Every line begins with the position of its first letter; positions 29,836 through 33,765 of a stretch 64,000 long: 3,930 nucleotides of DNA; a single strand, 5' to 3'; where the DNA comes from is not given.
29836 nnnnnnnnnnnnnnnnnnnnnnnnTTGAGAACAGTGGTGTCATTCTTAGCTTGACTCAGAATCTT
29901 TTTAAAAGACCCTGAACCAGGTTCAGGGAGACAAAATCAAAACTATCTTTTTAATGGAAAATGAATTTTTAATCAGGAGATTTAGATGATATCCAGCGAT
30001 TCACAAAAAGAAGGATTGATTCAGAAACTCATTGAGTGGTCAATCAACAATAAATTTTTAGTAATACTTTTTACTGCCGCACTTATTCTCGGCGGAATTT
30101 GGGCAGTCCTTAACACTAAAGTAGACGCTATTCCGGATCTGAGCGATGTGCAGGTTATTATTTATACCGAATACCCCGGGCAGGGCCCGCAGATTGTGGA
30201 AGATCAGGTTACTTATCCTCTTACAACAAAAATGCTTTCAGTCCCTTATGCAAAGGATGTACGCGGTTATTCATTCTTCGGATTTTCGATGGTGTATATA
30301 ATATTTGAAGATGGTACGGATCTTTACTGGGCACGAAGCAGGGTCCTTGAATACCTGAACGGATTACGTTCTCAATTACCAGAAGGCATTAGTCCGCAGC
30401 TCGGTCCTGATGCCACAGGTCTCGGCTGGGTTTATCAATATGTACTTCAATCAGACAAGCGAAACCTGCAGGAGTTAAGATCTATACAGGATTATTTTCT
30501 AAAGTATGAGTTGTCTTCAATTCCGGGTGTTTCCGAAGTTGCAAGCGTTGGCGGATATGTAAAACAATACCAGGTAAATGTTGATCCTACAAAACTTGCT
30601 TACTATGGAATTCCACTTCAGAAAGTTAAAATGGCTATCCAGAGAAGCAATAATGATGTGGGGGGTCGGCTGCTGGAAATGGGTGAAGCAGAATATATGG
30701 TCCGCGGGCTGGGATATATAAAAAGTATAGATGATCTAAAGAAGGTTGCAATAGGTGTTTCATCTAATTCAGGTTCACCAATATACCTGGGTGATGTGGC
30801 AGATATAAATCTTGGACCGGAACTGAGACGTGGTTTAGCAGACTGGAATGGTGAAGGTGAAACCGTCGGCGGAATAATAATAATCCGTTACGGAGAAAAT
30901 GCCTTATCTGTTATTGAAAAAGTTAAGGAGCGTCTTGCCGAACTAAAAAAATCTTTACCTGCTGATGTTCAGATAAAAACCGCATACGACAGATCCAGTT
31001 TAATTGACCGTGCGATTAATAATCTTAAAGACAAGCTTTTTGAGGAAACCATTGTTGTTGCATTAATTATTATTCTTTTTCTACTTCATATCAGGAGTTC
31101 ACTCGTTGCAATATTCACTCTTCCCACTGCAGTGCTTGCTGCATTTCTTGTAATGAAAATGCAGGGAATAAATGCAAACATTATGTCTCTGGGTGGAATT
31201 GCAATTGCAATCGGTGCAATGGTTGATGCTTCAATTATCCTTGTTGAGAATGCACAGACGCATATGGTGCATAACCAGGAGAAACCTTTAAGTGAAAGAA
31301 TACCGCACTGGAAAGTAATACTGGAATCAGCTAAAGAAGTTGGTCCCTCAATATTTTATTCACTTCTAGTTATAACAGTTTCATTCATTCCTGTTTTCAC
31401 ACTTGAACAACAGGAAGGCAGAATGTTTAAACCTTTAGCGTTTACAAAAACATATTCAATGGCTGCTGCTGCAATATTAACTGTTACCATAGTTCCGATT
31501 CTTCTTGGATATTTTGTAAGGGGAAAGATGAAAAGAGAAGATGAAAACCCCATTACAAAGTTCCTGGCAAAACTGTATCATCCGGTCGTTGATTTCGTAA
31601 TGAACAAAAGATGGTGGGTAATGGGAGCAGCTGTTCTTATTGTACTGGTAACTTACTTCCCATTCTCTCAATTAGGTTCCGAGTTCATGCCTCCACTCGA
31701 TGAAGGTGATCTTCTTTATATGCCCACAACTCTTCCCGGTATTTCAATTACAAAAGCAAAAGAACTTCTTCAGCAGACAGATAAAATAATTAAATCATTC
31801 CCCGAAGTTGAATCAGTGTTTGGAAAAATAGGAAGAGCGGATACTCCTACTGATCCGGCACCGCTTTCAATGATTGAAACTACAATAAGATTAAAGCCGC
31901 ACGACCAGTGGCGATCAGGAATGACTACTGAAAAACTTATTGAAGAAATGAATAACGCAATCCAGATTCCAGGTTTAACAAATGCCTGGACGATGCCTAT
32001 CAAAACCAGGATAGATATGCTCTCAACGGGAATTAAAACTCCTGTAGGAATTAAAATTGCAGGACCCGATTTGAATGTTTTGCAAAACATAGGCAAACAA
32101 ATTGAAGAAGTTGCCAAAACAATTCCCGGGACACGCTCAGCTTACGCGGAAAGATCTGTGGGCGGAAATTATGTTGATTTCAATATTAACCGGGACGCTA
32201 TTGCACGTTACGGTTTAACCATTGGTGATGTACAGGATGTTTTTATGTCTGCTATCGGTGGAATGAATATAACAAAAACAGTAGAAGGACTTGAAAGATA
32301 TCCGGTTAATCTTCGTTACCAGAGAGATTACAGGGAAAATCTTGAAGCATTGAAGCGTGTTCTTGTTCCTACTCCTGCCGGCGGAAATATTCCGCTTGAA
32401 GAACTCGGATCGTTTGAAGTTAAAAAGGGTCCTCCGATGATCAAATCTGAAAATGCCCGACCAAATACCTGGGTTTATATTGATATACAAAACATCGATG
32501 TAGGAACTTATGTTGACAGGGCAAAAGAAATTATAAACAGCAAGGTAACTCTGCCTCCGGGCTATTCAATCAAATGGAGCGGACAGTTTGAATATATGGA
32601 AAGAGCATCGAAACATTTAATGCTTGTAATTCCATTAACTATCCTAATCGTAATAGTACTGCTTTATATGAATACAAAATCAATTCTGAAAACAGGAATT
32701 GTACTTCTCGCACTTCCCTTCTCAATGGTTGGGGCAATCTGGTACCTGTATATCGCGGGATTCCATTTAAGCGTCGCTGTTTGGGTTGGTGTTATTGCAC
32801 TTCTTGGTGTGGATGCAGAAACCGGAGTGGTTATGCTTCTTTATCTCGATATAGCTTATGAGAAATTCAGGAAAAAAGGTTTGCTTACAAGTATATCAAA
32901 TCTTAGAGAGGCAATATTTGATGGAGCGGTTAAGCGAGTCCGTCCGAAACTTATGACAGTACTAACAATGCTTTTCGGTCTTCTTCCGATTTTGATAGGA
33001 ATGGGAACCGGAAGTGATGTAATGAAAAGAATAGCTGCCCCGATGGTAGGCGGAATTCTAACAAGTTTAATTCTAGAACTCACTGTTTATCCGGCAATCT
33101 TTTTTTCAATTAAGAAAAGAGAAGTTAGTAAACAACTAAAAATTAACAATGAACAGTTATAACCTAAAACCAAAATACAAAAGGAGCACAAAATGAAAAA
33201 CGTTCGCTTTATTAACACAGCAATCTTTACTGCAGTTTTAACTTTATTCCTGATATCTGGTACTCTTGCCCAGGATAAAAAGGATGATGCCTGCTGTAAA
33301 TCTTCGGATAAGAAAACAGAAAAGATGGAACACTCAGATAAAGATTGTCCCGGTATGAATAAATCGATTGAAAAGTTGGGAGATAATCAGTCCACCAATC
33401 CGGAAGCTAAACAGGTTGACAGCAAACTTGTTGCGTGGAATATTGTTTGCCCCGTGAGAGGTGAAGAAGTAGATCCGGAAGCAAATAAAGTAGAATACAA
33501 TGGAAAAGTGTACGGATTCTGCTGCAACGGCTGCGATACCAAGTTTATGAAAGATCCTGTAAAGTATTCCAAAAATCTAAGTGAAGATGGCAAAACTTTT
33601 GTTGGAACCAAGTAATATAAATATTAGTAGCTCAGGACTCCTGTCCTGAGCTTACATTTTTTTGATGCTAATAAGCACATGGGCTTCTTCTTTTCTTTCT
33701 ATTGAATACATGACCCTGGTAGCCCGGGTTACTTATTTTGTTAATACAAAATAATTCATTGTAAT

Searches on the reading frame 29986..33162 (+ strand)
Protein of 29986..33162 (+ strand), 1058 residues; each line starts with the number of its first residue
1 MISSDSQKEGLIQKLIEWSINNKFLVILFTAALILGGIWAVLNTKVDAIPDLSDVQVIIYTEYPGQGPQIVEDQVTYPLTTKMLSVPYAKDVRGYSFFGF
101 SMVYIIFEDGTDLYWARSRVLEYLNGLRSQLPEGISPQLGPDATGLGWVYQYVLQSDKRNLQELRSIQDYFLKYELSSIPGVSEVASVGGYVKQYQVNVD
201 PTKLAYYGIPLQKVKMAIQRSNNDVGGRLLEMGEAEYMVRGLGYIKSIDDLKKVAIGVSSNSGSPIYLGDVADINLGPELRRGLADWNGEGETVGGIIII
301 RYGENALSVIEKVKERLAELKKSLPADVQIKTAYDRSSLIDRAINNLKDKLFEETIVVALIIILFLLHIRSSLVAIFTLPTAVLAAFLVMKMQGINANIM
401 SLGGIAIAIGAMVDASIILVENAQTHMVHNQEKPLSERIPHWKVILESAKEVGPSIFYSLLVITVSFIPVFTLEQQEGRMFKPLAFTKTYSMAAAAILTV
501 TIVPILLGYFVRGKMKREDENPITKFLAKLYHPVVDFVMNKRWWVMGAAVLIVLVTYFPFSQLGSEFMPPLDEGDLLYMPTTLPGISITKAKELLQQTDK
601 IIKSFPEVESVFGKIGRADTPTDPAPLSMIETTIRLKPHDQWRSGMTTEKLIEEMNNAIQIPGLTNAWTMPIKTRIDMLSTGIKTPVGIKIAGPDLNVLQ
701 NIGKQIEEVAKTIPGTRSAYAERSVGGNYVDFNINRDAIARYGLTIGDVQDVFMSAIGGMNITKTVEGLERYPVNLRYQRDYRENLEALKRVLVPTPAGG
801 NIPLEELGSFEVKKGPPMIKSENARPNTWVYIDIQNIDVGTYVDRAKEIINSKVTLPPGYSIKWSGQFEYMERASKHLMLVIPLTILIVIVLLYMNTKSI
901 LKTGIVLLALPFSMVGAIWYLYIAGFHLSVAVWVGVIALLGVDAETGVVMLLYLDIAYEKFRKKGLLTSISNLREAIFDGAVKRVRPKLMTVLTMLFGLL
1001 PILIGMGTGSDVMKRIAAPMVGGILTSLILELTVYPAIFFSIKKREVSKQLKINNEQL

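Call 5: search_protein_families(library=pfam, proteins=[window:29986-33162:+], max_evalue=0.01)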
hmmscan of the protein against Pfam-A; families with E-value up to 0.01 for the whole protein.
window:29986-33162:+ (1058 aa): 2 families
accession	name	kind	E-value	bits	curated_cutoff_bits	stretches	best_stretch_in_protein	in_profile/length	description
PF00873.25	ACR_tran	-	6.9e-238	792.5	28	1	16-1042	2-1020/1021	AcrB/AcrD/AcrF family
PF03176.21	MMPL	-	0.0011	18.4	20.5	1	352-544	147-319/333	MMPL family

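Call 6: search_protein_families(library=ncbifam, proteins=[window:29986-33162:+], max_evalue=0.01)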
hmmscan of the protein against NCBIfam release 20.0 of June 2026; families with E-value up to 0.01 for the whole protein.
window:29986-33162:+ (1058 aa): 13 families
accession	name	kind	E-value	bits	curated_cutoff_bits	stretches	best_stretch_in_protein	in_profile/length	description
TIGR00914.1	2A0601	subfamily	0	1224.5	701.45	1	12-1051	2-1044/1051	CusA/CzcA family heavy metal efflux RND transporter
NF033617.1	RND_permease_2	subfamily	6.8e-140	467.9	1250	1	18-1043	3-1008/1009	multidrug efflux RND transporter permease subunit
NF000282.2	RND_permease_1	subfamily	1.5e-109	367.4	1250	1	30-1043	15-1028/1029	multidrug efflux RND transporter permease subunit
TIGR00915.1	2A0602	subfamily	1e-95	321.6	940.35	1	32-1050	18-1036/1050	efflux RND transporter permease subunit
NF007905.0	PRK10614.1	equivalog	6.5e-87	292.3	1774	1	24-1048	12-1014/1025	multidrug efflux RND transporter permease subunit MdtC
NF007798.0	PRK10503.1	equivalog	1.7e-84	284.1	1584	1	27-1046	24-1026/1040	MdtB/MuxB family multidrug efflux RND transporter permease subunit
NF007133.0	PRK09579.1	equivalog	3.7e-73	246.6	1763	1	24-1051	12-1011/1017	multidrug efflux RND transporter permease subunit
NF007131.0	PRK09577.1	equivalog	1.7e-68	231.3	1768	1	30-1045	16-1024/1045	multidrug efflux RND transporter permease subunit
NF007842.1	PRK10555.1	equivalog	2.3e-65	221.1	1854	1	27-1048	13-1032/1036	multidrug efflux RND transporter permease AcrD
NF000037.1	RND_perm_OqxB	exception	4.1e-56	190.4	2200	2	28-531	16-521/1050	multidrug efflux RND transporter permease subunit OqxB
NF011706.2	PRK15127.1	equivalog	8.2e-53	179.6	2150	1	29-1050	15-1037/1049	multidrug efflux RND transporter permease subunit AcrB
TIGR00921.1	2A067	subfamily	3.5e-06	25.3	351.9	2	867-1051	183-357/733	hydrophobe/amphiphile efflux-3 (HAE3) family transporter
NF009584.0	PRK13024.1-4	equivalog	0.0014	17.1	1171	1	310-423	223-336/759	protein translocase subunit SecDF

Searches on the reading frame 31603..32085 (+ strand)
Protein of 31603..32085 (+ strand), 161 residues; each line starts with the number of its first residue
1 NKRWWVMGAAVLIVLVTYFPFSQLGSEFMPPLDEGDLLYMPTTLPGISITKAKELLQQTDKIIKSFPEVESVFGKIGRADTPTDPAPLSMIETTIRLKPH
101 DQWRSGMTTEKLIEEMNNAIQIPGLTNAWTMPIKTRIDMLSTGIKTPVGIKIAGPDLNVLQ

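Call 78: search_solved_structures(query=window:31603-32085:+, max_evalue=0.00001, show_alignments=2)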
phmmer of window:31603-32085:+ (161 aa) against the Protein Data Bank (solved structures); distinct sequences matched with E-value up to 0.00001: 7.
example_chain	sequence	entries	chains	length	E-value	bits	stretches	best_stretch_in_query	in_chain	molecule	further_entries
4dnt_A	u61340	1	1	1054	2.4e-57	196.3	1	9-156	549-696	Cation efflux system protein CusA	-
3t51_A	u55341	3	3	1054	2.4e-57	196.3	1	9-156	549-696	Cation efflux system protein CusA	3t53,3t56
3ne5_A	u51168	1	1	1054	2.4e-57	196.3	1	9-156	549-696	Cation efflux system protein cusA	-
3k07_A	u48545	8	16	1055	2.4e-57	196.3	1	9-156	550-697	Cation efflux system protein cusA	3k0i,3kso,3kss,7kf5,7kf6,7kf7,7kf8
4dnr_A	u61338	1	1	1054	2.4e-57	196.3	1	9-156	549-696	Cation efflux system protein CusA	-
4dop_A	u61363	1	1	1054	1.8e-56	193.4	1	9-156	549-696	Cation efflux system protein CusA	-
4k0e_A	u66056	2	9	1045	2.4e-18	69.5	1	8-156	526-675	Heavy metal cation tricomponent efflux pump ZneA(CzcA-like)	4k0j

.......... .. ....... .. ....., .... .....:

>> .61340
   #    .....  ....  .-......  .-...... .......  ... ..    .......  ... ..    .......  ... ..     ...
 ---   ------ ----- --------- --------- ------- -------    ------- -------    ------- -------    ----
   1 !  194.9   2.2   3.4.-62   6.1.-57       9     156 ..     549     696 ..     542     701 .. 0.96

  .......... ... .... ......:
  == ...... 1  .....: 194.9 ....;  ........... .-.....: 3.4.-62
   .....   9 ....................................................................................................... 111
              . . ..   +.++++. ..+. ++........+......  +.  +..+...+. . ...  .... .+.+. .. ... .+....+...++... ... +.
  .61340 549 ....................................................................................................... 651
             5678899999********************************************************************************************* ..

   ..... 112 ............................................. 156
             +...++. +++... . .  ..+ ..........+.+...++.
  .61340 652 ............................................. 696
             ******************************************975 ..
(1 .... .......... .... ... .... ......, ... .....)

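Call 102: search_dna_similar(query=window:31603-32085:+, collection=plasmids, mode=protein, max_evalue=1e-20, max_rows=12)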
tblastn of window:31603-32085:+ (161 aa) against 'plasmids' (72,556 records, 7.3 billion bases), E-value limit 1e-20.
Records with a match: 3493; places in all: 3698; records where one place covers at least 80% of the query: 3482.
Best place of each record, by identity: 60-80% 962; <60% 2531.
By first word of the organism name: Klebsiella 2041; Escherichia 284; Enterobacter 170; Ralstonia 132; Salmonella 129; Acinetobacter 83; Citrobacter 57; Pseudomonas 50; Xanthomonas 30; Burkholderia 28; and 131 more.
By predicted mobility (MOB-suite, as given by PLSDB): conjugative 1766; non-mobilizable 1258; mobilizable 469.
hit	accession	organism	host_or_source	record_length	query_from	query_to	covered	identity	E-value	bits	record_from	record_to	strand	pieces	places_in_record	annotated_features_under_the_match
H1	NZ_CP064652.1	Methylomonas sp. LL1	soil,riparian wetland soil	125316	10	161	94%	75.2%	6e-71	238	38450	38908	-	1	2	CusA/CzcA family heavy metal efflux RND transporter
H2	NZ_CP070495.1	Methylomonas sp. EFPC1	pure culture,stream biofilm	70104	10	161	94%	72.5%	5e-69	232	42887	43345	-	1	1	CusA/CzcA family heavy metal efflux RND transporter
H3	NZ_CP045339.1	Vibrio sp. THAF190c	pure culture,Surface of a polyethylene ...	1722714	10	161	94%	71.1%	3e-68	230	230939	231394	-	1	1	none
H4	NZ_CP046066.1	Vibrio sp. THAF191d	pure culture,Surface of a polyethylene ...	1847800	17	161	90%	74.5%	2e-69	234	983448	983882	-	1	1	none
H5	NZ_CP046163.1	Vibrio sp. THAF191c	pure culture,Surface of a polyethylene ...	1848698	17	161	90%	74.5%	2e-69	234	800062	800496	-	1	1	none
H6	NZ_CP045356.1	Vibrio sp. THAF64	pure culture,Surface of a sandy ...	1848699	17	161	90%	74.5%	2e-69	234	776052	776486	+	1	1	none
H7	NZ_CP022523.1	Pseudoalteromonas sp. NC201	pure culture,sea water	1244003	9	161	95%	70.6%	2e-69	234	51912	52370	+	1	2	none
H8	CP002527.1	Glaciecola sp. 4H-3-7+YE-5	-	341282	7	161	96%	69.0%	1e-67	228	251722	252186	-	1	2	heavy metal efflux pump, CzcA family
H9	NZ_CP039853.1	Salinimonas iocasae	cell culture,deep sea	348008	7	161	96%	69.0%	1e-67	228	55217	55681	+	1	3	efflux RND transporter permease subunit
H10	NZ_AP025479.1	Vibrio crassostreae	-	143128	10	161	94%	69.7%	2e-68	231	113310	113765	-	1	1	efflux RND transporter permease subunit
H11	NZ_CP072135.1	Pseudoalteromonas xiamenensis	mangrove sediment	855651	10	161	94%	69.7%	2e-67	228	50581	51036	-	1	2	CusA/CzcA family heavy metal efflux RND transporter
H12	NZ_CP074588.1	Pseudoalteromonas piscicida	mixed culture,water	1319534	9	161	95%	69.3%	1e-67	228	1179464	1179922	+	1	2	none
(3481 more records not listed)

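Call 103: search_dna_similar(query=window:31603-32085:+, collection=plasmids, mode=protein, max_evalue=1e-20, max_rows=14, rows=spread)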
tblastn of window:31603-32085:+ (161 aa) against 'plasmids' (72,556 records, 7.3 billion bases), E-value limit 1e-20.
Records with a match: 3493; places in all: 3698; records where one place covers at least 80% of the query: 3482.
Best place of each record, by identity: 60-80% 962; <60% 2531.
By first word of the organism name: Klebsiella 2041; Escherichia 284; Enterobacter 170; Ralstonia 132; Salmonella 129; Acinetobacter 83; Citrobacter 57; Pseudomonas 50; Xanthomonas 30; Burkholderia 28; and 131 more.
By predicted mobility (MOB-suite, as given by PLSDB): conjugative 1766; non-mobilizable 1258; mobilizable 469.
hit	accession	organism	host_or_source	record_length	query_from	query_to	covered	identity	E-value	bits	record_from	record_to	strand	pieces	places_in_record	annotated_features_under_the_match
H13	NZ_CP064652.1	Methylomonas sp. LL1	soil,riparian wetland soil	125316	10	161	94%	75.2%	6e-71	238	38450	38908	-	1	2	CusA/CzcA family heavy metal efflux RND transporter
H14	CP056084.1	Ralstonia solanacearum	cell clture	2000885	10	157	92%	63.5%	1e-60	208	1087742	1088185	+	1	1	efflux RND transporter permease subunit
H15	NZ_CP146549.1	Klebsiella michiganensis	-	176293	10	158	93%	60.4%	6e-56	195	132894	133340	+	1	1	silA: Cu(+)/Ag(+) efflux RND transporter permease subunit SilA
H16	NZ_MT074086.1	Raoultella ornithinolytica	-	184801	10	158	93%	59.7%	2e-55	194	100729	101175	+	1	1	silA: Cu(+)/Ag(+) efflux RND transporter permease subunit SilA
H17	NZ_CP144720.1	Klebsiella pneumoniae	cell culture,seawater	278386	10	158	93%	59.7%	2e-55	193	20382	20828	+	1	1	silA: Cu(+)/Ag(+) efflux RND transporter permease subunit SilA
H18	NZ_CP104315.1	Klebsiella pneumoniae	Homo sapiens,Midpiece urine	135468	10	158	93%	59.7%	2e-55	193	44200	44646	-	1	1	silA: Cu(+)/Ag(+) efflux RND transporter permease subunit SilA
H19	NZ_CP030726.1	Klebsiella pneumoniae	Homo sapiens,feces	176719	10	158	93%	59.7%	2e-55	193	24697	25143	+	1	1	silA: Cu(+)/Ag(+) efflux RND transporter permease subunit SilA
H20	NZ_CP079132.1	Klebsiella pneumoniae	Homo sapiens,urine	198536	10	158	93%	59.7%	2e-55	193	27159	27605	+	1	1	silA: Cu(+)/Ag(+) efflux RND transporter permease subunit SilA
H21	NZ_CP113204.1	Klebsiella pneumoniae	environment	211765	10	158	93%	59.7%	2e-55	193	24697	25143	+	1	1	silA: Cu(+)/Ag(+) efflux RND transporter permease subunit SilA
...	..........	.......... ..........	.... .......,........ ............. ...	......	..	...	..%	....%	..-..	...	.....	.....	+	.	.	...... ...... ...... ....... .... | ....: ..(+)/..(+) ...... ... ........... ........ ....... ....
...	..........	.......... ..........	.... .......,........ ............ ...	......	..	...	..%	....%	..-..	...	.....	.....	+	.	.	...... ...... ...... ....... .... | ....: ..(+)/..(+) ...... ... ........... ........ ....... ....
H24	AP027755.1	Escherichia coli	Homo sapiens,whole organism,feces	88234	10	158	93%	59.7%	6e-55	192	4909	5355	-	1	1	cusA_2: cation transporter | silA: Cu(+)/Ag(+) efflux RND transporter permease subunit SilA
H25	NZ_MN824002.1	Klebsiella pneumoniae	-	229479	10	154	90%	61.4%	9e-56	194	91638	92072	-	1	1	silA: Cu(+)/Ag(+) efflux RND transporter permease subunit SilA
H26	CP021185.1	Rhizorhabdus wittichii DC-6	activated sludge of a wastewater ...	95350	21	157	85%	32.4%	9e-21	95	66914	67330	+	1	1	CusA/CzcA family heavy metal efflux RND transporter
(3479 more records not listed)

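Call 104: get_annotated_region(hit=H15, flank=16000)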
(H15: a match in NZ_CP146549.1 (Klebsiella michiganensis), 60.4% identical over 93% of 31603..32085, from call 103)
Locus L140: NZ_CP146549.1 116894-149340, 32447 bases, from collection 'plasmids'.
description: Klebsiella michiganensis strain B3.H1.24 plasmid pB3.H1.24.c16, complete sequence
organism: Klebsiella michiganensis (NCBI taxid 1134687)
taxonomy: Bacteria; Pseudomonadota; Gammaproteobacteria; Enterobacterales; Enterobacteriaceae; Klebsiella; Klebsiella michiganensis
host: -; source: -; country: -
typing (MOB-suite, as given by PLSDB): conjugative; replicon IncFIB,IncFII; relaxase MOBF; mating-pair formation MPF_F
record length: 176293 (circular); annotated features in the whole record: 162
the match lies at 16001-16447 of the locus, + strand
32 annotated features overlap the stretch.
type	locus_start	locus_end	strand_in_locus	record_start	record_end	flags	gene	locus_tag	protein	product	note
CDS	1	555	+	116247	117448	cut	-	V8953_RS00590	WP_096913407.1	IS3 family transposase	-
CDS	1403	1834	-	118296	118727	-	-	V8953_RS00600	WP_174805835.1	hypothetical protein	-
CDS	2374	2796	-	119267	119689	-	-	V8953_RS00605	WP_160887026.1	hypothetical protein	-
CDS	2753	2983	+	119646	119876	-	vapB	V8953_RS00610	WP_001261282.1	type II toxin-antitoxin system VapB family antitoxin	-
CDS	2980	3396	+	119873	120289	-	-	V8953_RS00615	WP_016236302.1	type II toxin-antitoxin system VapC family toxin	-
CDS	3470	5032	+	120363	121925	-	-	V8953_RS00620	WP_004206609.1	AAA family ATPase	-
CDS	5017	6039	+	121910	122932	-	-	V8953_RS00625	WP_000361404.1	helicase UvrD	-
CDS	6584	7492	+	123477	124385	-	-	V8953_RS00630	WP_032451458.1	HNH endonuclease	-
CDS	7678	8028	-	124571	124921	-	-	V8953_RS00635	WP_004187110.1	DUF305 domain-containing protein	-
CDS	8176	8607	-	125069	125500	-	silE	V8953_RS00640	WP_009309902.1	silver-binding protein SilE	-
predicted_resistance_gene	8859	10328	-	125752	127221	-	silS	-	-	copper/silver sensor histidine kinase SilS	predicted by amrfinderplus; class COPPER/SILVER; identity 98.98%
predicted_resistance_gene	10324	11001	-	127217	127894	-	silR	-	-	copper/silver response regulator transcription factor SilR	predicted by amrfinderplus; class COPPER/SILVER; identity 97.79%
predicted_resistance_gene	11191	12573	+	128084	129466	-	silC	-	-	Cu(+)/Ag(+) efflux RND transporter outer membrane channel SilC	predicted by amrfinderplus; class COPPER/SILVER; identity 98.05%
CDS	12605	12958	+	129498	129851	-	cusF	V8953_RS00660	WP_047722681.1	cation efflux system protein CusF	-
predicted_resistance_gene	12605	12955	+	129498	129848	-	silF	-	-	Cu(+)/Ag(+) efflux RND transporter periplasmic metallochaperone SilF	predicted by amrfinderplus; class COPPER/SILVER; identity 98.29%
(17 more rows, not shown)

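Call 107: search_protein_families(library=ncbifam, proteins=[L140:8176-8607:-, L140:29042-29476:+], max_evalue=0.001)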
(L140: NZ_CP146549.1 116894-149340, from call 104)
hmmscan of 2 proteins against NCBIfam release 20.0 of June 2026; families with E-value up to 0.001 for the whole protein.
L140:8176-8607:- (143 aa): 1 family
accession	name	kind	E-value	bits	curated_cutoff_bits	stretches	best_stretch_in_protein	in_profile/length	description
NF047789.1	AgBindSilE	equivalog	1.1e-85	285.1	200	1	1-143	1-143/143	silver-binding protein SilE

L140:29042-29476:+ (144 aa): 1 family
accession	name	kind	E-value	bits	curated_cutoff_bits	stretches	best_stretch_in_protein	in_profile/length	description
NF047789.1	AgBindSilE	equivalog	2.2e-45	154.5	200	1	1-141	1-140/143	silver-binding protein SilE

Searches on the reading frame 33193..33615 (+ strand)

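Call 5: search_protein_families(library=pfam, proteins=[window:33193-33615:+], max_evalue=0.01)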
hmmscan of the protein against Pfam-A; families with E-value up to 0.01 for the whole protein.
window:33193-33615:+ (140 aa): 2 families
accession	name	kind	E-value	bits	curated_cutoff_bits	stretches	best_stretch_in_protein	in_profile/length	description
PF04945.19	YHS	-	7.7e-10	39.1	30.3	1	87-126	4-44/47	YHS domain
PF24273.1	TRASH_HVO_1752_C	-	7.7e-06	26.4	27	1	85-120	3-38/47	HVO_1752, C-terminal TRASH domain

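Call 6: search_protein_families(library=ncbifam, proteins=[window:33193-33615:+], max_evalue=0.01)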
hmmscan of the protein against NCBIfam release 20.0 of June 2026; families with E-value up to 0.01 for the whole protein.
window:33193-33615:+ (140 aa): 1 family
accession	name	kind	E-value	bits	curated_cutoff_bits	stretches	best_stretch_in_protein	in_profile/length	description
NF033729.0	borfam54_2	equivalog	0.00056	19.7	30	1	1-75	1-66/226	complement regulator-acquiring protein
